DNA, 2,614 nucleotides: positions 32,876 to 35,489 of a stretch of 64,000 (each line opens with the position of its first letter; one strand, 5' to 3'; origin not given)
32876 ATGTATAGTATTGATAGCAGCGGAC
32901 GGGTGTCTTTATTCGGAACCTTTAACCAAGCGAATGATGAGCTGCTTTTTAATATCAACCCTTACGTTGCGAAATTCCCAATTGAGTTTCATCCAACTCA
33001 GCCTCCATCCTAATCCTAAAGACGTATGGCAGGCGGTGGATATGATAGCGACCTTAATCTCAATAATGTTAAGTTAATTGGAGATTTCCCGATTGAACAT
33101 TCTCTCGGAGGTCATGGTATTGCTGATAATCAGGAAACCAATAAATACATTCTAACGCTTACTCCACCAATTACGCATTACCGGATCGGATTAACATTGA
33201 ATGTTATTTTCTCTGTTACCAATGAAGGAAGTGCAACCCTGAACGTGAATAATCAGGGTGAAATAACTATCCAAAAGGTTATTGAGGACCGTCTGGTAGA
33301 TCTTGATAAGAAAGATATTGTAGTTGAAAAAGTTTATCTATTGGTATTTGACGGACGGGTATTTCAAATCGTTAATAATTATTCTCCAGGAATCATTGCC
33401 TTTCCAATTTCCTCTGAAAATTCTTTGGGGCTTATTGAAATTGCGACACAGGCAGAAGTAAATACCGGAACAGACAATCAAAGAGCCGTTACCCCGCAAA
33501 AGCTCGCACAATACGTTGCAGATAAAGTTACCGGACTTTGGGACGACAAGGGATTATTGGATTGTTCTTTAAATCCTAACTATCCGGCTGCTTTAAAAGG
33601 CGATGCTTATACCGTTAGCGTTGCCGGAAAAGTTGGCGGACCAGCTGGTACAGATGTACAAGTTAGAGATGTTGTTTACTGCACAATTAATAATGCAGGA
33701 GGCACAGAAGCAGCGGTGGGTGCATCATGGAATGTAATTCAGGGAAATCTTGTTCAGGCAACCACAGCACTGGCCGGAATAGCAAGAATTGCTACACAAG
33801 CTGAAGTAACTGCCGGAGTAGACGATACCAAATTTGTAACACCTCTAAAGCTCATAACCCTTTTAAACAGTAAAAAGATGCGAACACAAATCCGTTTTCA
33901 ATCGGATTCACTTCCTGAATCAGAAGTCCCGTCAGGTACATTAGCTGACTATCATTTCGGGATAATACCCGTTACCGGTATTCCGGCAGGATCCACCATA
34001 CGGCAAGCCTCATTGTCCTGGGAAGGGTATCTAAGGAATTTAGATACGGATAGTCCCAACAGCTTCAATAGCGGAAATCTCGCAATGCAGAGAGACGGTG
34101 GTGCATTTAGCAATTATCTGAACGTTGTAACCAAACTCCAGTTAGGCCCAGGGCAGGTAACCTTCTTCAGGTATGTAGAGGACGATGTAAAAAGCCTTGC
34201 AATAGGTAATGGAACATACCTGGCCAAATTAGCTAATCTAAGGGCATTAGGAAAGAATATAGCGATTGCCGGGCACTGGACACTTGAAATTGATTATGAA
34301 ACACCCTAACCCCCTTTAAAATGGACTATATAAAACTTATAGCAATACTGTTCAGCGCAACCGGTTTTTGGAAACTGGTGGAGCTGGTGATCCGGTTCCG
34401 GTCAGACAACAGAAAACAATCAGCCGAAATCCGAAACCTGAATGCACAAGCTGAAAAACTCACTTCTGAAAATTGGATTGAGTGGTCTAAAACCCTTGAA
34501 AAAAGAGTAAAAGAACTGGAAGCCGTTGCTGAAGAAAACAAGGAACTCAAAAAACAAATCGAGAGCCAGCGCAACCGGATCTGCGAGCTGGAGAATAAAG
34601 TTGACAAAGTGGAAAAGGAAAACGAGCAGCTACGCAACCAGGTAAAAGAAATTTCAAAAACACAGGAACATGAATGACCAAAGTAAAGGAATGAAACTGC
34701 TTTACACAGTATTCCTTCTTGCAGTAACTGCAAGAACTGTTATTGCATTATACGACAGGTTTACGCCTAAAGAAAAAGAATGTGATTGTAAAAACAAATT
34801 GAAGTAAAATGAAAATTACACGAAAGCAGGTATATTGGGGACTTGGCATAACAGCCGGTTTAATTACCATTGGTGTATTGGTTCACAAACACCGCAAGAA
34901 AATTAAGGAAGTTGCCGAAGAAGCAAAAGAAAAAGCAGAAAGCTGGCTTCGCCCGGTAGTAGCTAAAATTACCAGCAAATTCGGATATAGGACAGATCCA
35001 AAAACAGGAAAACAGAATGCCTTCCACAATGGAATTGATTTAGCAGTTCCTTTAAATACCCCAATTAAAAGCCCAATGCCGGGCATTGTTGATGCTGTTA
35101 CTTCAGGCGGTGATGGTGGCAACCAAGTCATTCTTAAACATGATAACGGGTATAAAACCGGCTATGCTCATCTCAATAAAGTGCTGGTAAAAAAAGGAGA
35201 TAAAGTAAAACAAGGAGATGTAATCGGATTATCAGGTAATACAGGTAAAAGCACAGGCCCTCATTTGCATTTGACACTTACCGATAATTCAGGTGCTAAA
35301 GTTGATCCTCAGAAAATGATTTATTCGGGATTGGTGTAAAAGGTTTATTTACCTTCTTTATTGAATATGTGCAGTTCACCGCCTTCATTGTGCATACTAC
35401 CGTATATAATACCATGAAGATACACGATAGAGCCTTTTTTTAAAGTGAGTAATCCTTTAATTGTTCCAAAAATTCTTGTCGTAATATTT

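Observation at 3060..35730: ~32 kb virus-like element lacking every hallmark of tailed phages or conjugative elements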

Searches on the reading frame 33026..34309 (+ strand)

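Call 8: search_protein_families(library=pfam, max_evalue=0.01, proteins=[window:33026-34309:+])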
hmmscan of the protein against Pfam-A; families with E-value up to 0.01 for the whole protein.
window:33026-34309:+ (427 aa): 0 families

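Call 10: search_protein_families(library=phrogs, max_evalue=0.01, proteins=[window:33026-34309:+])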
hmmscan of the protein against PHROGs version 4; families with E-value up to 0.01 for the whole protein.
window:33026-34309:+ (427 aa): 12 families
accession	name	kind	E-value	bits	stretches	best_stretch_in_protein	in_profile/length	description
phrog_910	-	tail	2.4e-20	74.3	2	234-278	41-85/497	tail collar fiber protein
phrog_972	-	tail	8.5e-20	71.1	2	244-285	679-720/1246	tail fiber protein proximal subunit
phrog_15547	-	unknown function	7.4e-13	49.5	2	127-186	139-198/373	-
phrog_30320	-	unknown function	8.2e-10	39.2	1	125-190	87-151/452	-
phrog_8443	-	tail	5e-09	36.6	1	108-165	117-177/636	tail fiber protein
phrog_4849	-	tail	5e-09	36.2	1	124-165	135-176/788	tail protein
phrog_17623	-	tail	3.6e-07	29.6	1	124-166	138-180/1114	tail collar fiber protein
phrog_30593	-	unknown function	8.8e-06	26.2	0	127-168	36-75/322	-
phrog_35342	-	tail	1.3e-05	25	0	227-282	301-356/469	tail fiber protein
phrog_25563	-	unknown function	0.0014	18.1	0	127-163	138-173/777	-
phrog_28171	-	unknown function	0.0016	18.2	1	37-93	195-251/476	-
phrog_19868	-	unknown function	0.0065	17.1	0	59-137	40-119/239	-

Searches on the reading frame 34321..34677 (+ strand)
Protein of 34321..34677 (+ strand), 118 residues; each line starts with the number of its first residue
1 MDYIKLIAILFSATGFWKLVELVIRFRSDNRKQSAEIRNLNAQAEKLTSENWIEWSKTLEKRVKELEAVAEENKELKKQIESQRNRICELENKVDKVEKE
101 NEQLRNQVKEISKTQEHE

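Call 8: search_protein_families(library=pfam, max_evalue=0.01, proteins=[window:34321-34677:+])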
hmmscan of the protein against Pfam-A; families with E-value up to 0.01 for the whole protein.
window:34321-34677:+ (118 aa): 9 families
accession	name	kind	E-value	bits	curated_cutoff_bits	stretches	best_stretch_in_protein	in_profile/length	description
PF00170.26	bZIP_1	-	0.00017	22.1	27.6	1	85-115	26-56/64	bZIP transcription factor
PF06785.16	UPF0242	-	0.00065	20.3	33.5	1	7-113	38-132/194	Uncharacterised protein family (UPF0242) N-terminus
PF07558.16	Shugoshin_N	-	0.00098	19.3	30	0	73-108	9-44/45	Shugoshin N-terminal coiled-coil region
PF23991.1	DUF7310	-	0.0019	19.1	40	0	71-116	23-68/83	Coiled-coil region of unknown function (DUF7310)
PF25443.1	ANG-1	-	0.002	18.7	28.5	1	33-114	19-96/105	ANG-1-like domain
PF15397.11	DUF4618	-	0.0031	17.4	34.9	1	57-112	172-227/258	Domain of unknown function (DUF4618)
PF05929.16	Phage_GPO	-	0.0079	16.3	33.6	1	20-115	159-251/268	Phage capsid scaffolding protein (GPO) serine peptidase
PF17098.10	Wtap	-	0.0092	16.3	35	0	32-113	63-139/155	WTAP/Mum2p family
PF01166.23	TSC22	-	0.01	16.5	30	0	80-108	16-44/57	TSC-22/dip/bun family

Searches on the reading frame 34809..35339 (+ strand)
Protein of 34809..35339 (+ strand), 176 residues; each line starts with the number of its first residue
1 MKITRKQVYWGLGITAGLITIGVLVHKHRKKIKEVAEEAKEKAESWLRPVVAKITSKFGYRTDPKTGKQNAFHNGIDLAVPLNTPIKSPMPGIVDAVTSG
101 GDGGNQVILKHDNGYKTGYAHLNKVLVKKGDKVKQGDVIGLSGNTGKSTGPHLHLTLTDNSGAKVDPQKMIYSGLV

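Call 8: search_protein_families(library=pfam, max_evalue=0.01, proteins=[window:34809-35339:+])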
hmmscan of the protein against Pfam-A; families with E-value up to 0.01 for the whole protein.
window:34809-35339:+ (176 aa): 4 families
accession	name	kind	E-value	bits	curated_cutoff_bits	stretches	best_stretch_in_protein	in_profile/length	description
PF01551.29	Peptidase_M23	-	9.3e-31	106.3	28.7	1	72-167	2-96/96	Peptidase family M23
PF13533.13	Biotin_lipoyl_2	-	0.0013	18.9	29.8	1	124-139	13-28/32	Biotin-lipoyl like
PF00364.28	Biotin_lipoyl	-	0.0086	16.3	22.1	0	122-139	16-33/73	Biotin-requiring enzyme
PF01333.25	Apocytochr_F_C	-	0.0097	16.4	30.4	0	84-146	3-67/118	Apocytochrome F, C-terminal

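Call 10: search_protein_families(library=phrogs, max_evalue=0.01, proteins=[window:34809-35339:+])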
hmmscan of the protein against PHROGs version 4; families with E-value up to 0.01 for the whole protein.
window:34809-35339:+ (176 aa): 30 families (the best 25 are shown)
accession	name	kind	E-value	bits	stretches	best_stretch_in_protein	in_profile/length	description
phrog_7767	-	other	2.9e-30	106.4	1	53-170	5-118/194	metallo-endopeptidase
phrog_6700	-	lysis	1e-27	96.6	1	37-170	2590-2723/2898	endolysin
phrog_3578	-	lysis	9.8e-25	88.8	1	2-170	166-355/405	endolysin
phrog_1067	-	head and packaging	1.8e-22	80.6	1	43-163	731-850/991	minor head protein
phrog_10030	-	tail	2.4e-22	79.2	1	66-175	1907-2022/2105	tail length tape measure protein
phrog_28672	-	other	7.3e-22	78.5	1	48-163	270-379/397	metallo-endopeptidase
phrog_167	-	tail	1.1e-21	77.3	1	33-161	1173-1291/1555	tail length tape measure protein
phrog_37190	-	other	1e-20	75.2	1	36-159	103-227/244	peptidase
phrog_21656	-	other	1.7e-20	73.7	1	70-170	634-742/1022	peptidase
phrog_14988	-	other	2e-19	71.3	1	53-160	15-129/272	peptidase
phrog_16615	-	other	1.1e-18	68.4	1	30-167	385-513/529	peptidase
phrog_4070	-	tail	6.5e-18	65.3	1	28-163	582-715/989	tail length tape measure protein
phrog_9205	-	unknown function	1.8e-17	63.3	1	44-161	519-646/1144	-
phrog_8537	-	unknown function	2.6e-17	64.2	1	68-172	11-119/384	-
phrog_33207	-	other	7e-15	56.5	1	69-171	24-129/240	metallo-endopeptidase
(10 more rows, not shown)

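Call 21: find_encoding_contigs(protein=window:34809-35339:+, flank=10000, max_places=6)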
Protein window:34809-35339:+ (176 aa): 2 contigs read that carry it; 2 places shown.
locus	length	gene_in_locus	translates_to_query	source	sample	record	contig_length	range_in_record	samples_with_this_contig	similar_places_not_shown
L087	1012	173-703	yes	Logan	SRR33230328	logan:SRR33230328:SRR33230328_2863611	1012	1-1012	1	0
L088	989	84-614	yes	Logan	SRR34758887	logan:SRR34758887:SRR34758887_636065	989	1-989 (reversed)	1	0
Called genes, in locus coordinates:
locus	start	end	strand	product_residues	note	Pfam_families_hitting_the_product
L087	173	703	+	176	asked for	PF01551:Peptidase_M23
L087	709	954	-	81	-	-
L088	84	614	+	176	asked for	PF01551:Peptidase_M23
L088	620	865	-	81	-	-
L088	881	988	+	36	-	?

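Call 41: find_related_loci(query=window:34809-35339:+, collection=metagenome_contigs, flank=10000)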
Query window:34809-35339:+ (176 aa) in metagenome_contigs; peptide patterns used: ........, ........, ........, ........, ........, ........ (x = any residue, [..] = any of these).
600 stretches matched a pattern (row limit reached: there are more); 36 encode a relative of the query (tblastn E <= 1e-3); 36 distinct loci.
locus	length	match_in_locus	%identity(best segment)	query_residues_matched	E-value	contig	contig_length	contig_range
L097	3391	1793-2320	93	1-176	9e-110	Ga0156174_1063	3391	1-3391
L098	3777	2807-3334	92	1-176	4e-108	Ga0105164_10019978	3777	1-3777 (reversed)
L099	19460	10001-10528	89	1-176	1e-104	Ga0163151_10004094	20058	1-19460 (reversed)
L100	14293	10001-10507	75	1-173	3e-83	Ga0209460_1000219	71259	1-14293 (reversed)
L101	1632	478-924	39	25-171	2e-24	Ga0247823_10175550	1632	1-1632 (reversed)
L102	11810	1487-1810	41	49-157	6e-24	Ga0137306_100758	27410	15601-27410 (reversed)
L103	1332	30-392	45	52-172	3e-23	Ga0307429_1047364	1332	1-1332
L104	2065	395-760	43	52-173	3e-22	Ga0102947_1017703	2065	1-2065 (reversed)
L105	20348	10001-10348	44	44-157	1e-21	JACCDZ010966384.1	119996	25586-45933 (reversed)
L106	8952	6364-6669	45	73-174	9e-20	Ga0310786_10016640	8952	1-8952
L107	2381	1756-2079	42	67-174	2e-19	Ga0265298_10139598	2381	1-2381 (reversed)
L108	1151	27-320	39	72-170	3e-18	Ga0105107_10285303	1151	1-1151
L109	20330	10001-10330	40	37-157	8e-17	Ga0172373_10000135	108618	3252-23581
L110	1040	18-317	41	72-170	1e-16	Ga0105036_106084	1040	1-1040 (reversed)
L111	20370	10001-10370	51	45-171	1e-18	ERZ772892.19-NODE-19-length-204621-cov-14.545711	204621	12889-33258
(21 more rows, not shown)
